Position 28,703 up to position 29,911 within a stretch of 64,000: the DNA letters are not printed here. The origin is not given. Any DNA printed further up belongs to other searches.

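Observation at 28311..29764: AT-rich two-gene island: membrane-anchored HEPN-like protein plus DUF4238 protein, a candidate undescribed defence/abortive-infection module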

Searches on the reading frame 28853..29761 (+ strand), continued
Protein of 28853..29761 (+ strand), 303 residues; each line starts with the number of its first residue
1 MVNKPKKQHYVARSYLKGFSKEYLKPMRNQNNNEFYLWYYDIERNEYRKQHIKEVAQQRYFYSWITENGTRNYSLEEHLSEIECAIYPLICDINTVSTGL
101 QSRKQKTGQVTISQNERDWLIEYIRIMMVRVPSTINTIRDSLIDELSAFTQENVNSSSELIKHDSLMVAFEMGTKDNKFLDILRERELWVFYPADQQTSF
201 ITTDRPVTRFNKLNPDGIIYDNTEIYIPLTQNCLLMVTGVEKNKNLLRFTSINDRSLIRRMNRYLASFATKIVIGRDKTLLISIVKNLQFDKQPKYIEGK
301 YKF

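Call 58: find_related_loci(query=A3, collection=metagenome_contigs, flank=4000)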
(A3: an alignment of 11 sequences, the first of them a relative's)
Query A3 (303 aa) in metagenome_contigs; peptide patterns used: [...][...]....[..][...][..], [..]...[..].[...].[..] (x = any residue, [..] = any of these).
387 stretches matched a pattern; 105 encode a relative of the query (tblastn E <= 1e-3); the best 80 are kept; 80 distinct loci.
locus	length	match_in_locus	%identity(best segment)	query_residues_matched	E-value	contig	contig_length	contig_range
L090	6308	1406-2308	50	1-301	1e-96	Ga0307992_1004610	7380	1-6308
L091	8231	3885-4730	33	6-288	2e-47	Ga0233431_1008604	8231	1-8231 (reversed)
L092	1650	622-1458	31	6-281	2e-33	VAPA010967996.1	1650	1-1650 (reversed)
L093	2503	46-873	29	6-286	5e-29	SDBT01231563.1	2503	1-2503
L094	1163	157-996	29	6-291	3e-28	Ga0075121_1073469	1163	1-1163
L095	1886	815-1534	28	6-242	2e-23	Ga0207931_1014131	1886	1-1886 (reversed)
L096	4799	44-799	27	38-291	4e-22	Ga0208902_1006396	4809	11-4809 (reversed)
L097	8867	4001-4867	28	6-288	3e-21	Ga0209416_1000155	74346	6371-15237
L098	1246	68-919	25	6-289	8e-21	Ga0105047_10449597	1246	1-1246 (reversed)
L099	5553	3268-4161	23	1-290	3e-17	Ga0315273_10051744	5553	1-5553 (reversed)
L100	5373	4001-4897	25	2-292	7e-17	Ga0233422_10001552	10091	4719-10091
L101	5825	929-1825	25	2-292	7e-17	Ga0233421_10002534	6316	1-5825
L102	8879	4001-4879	24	2-288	1e-16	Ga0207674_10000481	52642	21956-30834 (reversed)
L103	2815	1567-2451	25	5-291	1e-16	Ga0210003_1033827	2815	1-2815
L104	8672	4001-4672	26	4-238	2e-15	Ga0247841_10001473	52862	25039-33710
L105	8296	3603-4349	26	2-258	3e-15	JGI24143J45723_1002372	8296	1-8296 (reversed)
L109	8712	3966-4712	25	4-260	7e-14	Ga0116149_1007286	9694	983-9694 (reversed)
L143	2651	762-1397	24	5-207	4e-8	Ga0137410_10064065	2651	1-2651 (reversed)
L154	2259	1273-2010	23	6-238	9e-7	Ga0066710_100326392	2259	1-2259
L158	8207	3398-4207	23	1-280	2e-6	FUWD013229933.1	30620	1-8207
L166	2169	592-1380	23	2-254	4e-6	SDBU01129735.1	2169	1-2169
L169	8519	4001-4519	27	110-280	7e-6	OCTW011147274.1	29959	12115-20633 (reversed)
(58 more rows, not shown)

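Call 59: find_related_loci(query=A3, collection=viral_contigs, flank=4000)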
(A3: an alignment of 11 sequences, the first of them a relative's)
Query A3 (303 aa) in viral_contigs; peptide patterns used: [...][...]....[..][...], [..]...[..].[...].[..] (x = any residue, [..] = any of these).
87 stretches matched a pattern; 11 encode a relative of the query (tblastn E <= 1e-3); 11 distinct loci.
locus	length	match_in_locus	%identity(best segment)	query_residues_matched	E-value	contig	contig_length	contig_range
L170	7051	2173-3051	24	2-288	3e-17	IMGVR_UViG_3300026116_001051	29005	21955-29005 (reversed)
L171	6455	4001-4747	23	6-235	1e-6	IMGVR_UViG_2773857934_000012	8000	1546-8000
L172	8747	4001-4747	23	6-235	1e-6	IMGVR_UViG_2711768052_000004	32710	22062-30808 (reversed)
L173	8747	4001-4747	23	6-235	1e-6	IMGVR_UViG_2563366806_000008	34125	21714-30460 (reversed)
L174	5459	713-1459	23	6-235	1e-6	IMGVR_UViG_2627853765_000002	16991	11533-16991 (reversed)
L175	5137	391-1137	23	6-235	1e-6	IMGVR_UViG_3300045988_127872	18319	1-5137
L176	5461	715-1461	23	6-235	1e-6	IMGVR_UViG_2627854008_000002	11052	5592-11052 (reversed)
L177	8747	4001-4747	23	6-235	1e-6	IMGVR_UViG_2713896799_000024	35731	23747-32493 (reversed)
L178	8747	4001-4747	23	6-235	1e-6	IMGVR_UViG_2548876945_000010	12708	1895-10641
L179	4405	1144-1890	21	6-235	1e-5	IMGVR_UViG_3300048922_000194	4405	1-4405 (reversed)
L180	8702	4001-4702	23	6-253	1e-5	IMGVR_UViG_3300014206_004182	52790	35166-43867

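Call 64: search_protein_families(library=pfam, alignment_id=A4, max_evalue=0.001)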
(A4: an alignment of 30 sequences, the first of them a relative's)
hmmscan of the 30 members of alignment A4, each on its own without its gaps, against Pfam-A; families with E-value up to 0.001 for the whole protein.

A. member 1, L015:4050-4904:+ (285 aa): 4 families
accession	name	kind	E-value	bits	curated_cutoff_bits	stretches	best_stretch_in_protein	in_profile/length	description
PF16747.10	Adhesin_E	-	2.4e-11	44.3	23.7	1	187-283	19-109/109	Surface-adhesin protein E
PF00515.34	TPR_1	-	8.9e-06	25.8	27.8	0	94-122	3-31/34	Tetratricopeptide repeat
PF13181.12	TPR_8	-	0.00065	20.1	25.7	0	57-86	3-32/34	Tetratricopeptide repeat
PF01535.26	PPR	-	0.00096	19.7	25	0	94-122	2-30/31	PPR repeat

B. families by the number of members that match (of 30 scanned): 36 families (the first 25 are shown)
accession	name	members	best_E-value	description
PF01797.21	Y1_Tnp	2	6.7e-06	Transposase IS200 like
PF05840.19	Phage_GPA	1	1.2e-122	Bacteriophage replication gene A protein (GPA)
PF13310.11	Virulence_RhuM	1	2.7e-112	Virulence protein RhuM family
PF13561.12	adh_short_C2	1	1.9e-59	Enoyl-(Acyl carrier protein) reductase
PF01300.24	Sua5_yciO_yrdC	1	1.4e-55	Telomere recombination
PF07804.18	HipA_C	1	2.5e-54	HipA-like C-terminal domain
PF00106.31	adh_short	1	1.8e-52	short chain dehydrogenase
PF18160.6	SLATT_5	1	2.1e-45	SMODS and SLOG-associating 2TM effector domain family 5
PF01935.23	DUF87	1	1.6e-30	Helicase HerA, central domain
PF13657.11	Couple_hipA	1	9.7e-29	HipA N-terminal domain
PF03481.19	Sua5_C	1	8.9e-22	Threonylcarbamoyl-AMP synthase, C-terminal domain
PF07669.17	Eco57I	1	5.7e-21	Eco57I restriction-modification methylase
PF00533.33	BRCT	1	1.8e-16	BRCA1 C Terminus (BRCT) domain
PF12826.13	HHH_2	1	1.2e-14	Helix-hairpin-helix motif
PF04326.19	SLFN_AlbA_2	1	1.6e-12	Schlafen, AlbA_2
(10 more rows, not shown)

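Call 65: search_protein_families(library=pfam, alignment_id=A5, max_evalue=0.001)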
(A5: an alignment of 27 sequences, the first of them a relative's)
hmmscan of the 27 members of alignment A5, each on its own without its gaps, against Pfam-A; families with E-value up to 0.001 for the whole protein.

A. member 1, L015:5960-7006:+ (349 aa): 2 families
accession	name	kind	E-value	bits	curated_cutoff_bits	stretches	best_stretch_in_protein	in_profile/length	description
PF06250.17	YhcG_C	-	2.8e-52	177.1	32.5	1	179-329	3-156/157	YhcG PDDEXK nuclease domain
PF17761.7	DUF1016_N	-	2.7e-47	160.7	32.8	1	14-150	1-137/137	DUF1016 N-terminal domain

B. families by the number of members that match (of 27 scanned): 16 families
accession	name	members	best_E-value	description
PF00005.33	ABC_tran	2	3.5e-32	ABC transporter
PF08357.16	SEFIR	2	1.1e-18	SEFIR domain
PF13676.11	TIR_2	2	5.6e-18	TIR domain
PF13304.12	AAA_21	2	6.5e-10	AAA domain, putative AbiEii toxin, Type IV TA system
PF14022.11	DUF4238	2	2.8e-07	Protein of unknown function (DUF4238)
PF00152.25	tRNA-synt_2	1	2.3e-68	tRNA synthetases class II (D, K and N)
PF06250.17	YhcG_C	1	2.8e-52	YhcG PDDEXK nuclease domain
PF08665.17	PglZ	1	2.2e-50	PglZ domain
PF17761.7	DUF1016_N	1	2.7e-47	DUF1016 N-terminal domain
PF14535.12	AMP-binding_C_2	1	1.2e-23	AMP-binding enzyme C-terminal domain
PF07676.18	PD40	1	1.7e-15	WD40-like Beta Propeller Repeat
PF00817.25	IMS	1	1.8e-14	impB/mucB/samB family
PF01336.31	tRNA_anti-codon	1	1.1e-11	OB-fold nucleic acid binding domain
PF00501.34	AMP-binding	1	1e-10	AMP-binding enzyme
PF13555.12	AAA_29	1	0.00017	P-loop containing region of AAA domain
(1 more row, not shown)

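Call 73: fold_search(model_id=the predicted structure, library=viral)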
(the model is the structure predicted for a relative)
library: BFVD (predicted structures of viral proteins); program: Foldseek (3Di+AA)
matches with E <= 10: 177; with E <= 0.001: 1
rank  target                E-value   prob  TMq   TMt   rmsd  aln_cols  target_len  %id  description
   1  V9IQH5                4.1e-09  1.00  0.51  0.52  10.8       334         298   13  Uncharacterized protein [Stenotrophomonas phage Smp131]
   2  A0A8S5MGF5            1.5e-01  0.16  0.11  0.21   9.9       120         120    7  Uncharacterized protein [Podoviridae sp. ctqve24]
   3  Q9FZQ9                1.6e-01  0.03  0.07  0.06  25.3       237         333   14  P38.8 [Mycoplasma phage P1]
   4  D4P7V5                3.5e-01  0.05  0.10  0.15  18.2       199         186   10  Gp087 [Rhodococcus phage ReqiPoco6]
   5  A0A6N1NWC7            3.9e-01  0.04  0.12  0.14  21.3       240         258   10  Putative orfan [Tupanvirus soda lake]
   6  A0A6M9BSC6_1          7.4e-01  0.04  0.11  0.06  18.6       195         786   13  Genome polyprotein [Ginkgo biloba picorna-like virus]
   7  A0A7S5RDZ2            1.2e+00  0.06  0.11  0.24  13.7       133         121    9  (no name in the UniProt tables at hand)
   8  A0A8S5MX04            1.5e+00  0.01  0.07  0.03  21.4       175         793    6  Major capsid protein [Myoviridae sp. ct3wi9]
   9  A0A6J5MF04            1.6e+00  0.03  0.12  0.13  16.2       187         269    8  Major capsid protein Gp5 [uncultured Caudovirales phage]
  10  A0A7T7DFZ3            1.8e+00  0.01  0.08  0.10  18.2       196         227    8  (no name in the UniProt tables at hand)
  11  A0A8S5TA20            1.9e+00  0.01  0.07  0.06  21.8       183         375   10  Major capsid protein [Siphoviridae sp. ctwDi18]
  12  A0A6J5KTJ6            2.3e+00  0.04  0.09  0.24   6.1        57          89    5  Uncharacterized protein [uncultured Caudovirales phage]
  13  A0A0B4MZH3            2.3e+00  0.01  0.10  0.09  24.9       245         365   10  Major capsid protein [Streptococcus phage SOCP]
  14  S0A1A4                2.5e+00  0.28  0.12  0.40   1.6        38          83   16  Uncharacterized protein [Cellulophaga phage phi18:3]
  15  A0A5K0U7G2            2.6e+00  0.02  0.12  0.08  13.1       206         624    9  Uncharacterized protein [Yasminevirus sp. GU-2018]
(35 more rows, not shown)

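Call 89: search_protein_families(library=pfam, proteins=[L158:4302-5234:+, L103:2458-2814:+, L105:4562-5203:+, L011:2556-3689:+, L109:4951-6093:+, L143:1666-2649:+, L166:1555-2169:+, L104:4986-6128:+, L169:4551-7142:+, L154:1762-2157:+], max_evalue=0.001)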
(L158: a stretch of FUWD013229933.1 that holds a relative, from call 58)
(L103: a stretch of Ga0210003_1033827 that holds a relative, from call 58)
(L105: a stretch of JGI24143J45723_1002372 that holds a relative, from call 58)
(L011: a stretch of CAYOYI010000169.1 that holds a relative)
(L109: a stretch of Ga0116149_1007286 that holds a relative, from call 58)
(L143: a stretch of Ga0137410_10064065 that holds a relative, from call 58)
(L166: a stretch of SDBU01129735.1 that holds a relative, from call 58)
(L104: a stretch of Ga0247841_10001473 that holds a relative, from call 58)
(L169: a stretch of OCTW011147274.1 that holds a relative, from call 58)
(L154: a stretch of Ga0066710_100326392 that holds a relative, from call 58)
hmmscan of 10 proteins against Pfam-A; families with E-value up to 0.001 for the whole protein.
L158:4302-5234:+ (311 aa): 0 families

L103:2458-2814:+ (119 aa): 1 family
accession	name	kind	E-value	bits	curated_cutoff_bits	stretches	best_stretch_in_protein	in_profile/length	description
PF00817.25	IMS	-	1.8e-14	54.3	23.2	1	44-118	1-74/148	impB/mucB/samB family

L105:4562-5203:+ (214 aa): 0 families

L011:2556-3689:+ (378 aa): 0 families

L109:4951-6093:+ (381 aa): 2 families
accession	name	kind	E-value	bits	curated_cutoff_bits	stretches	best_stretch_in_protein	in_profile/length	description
PF08357.16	SEFIR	-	1.4e-18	68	23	1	14-152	2-149/150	SEFIR domain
PF13676.11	TIR_2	-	3.2e-17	63.6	28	1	16-153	2-121/122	TIR domain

L143:1666-2649:+ (328 aa): 2 families
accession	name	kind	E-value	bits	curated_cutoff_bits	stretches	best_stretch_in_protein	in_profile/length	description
PF00152.25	tRNA-synt_2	-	2.3e-68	231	25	1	131-304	1-181/308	tRNA synthetases class II (D, K and N)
PF01336.31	tRNA_anti-codon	-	1.1e-11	45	27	1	26-110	1-74/75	OB-fold nucleic acid binding domain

L166:1555-2169:+ (205 aa): 0 families

L104:4986-6128:+ (381 aa): 2 families
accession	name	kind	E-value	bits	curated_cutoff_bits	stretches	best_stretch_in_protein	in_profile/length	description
PF08357.16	SEFIR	-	1.1e-18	68.4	23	1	14-151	2-148/150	SEFIR domain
PF13676.11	TIR_2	-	5.6e-18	66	28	1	16-153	2-121/122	TIR domain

L169:4551-7142:+ (864 aa): 1 family
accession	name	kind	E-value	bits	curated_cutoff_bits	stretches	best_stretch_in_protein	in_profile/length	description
PF08665.17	PglZ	-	2.2e-50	171.5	25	1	467-642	1-178/179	PglZ domain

L154:1762-2157:+ (132 aa): 1 family
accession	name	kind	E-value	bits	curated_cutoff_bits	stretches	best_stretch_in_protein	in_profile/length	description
PF14022.11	DUF4238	-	2.8e-07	30.7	27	1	8-115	168-277/281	Protein of unknown function (DUF4238)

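Call 109: search_protein_families(library=pfam, proteins=[L169:42-3464:+], max_evalue=0.001)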
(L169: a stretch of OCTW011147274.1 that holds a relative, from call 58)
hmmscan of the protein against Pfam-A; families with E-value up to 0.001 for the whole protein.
L169:42-3464:+ (1141 aa): 3 families
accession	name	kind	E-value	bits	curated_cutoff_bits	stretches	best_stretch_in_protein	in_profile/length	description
PF07669.17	Eco57I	-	5.7e-21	75.8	25.3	1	334-537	1-169/171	Eco57I restriction-modification methylase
PF02384.22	N6_Mtase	-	2.8e-10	40.5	20.4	1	444-585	122-263/311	N-6 DNA Methylase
PF20473.4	MmeI_Mtase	-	7.4e-09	35.6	27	1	291-509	19-202/259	MmeI, DNA-methyltransferase domain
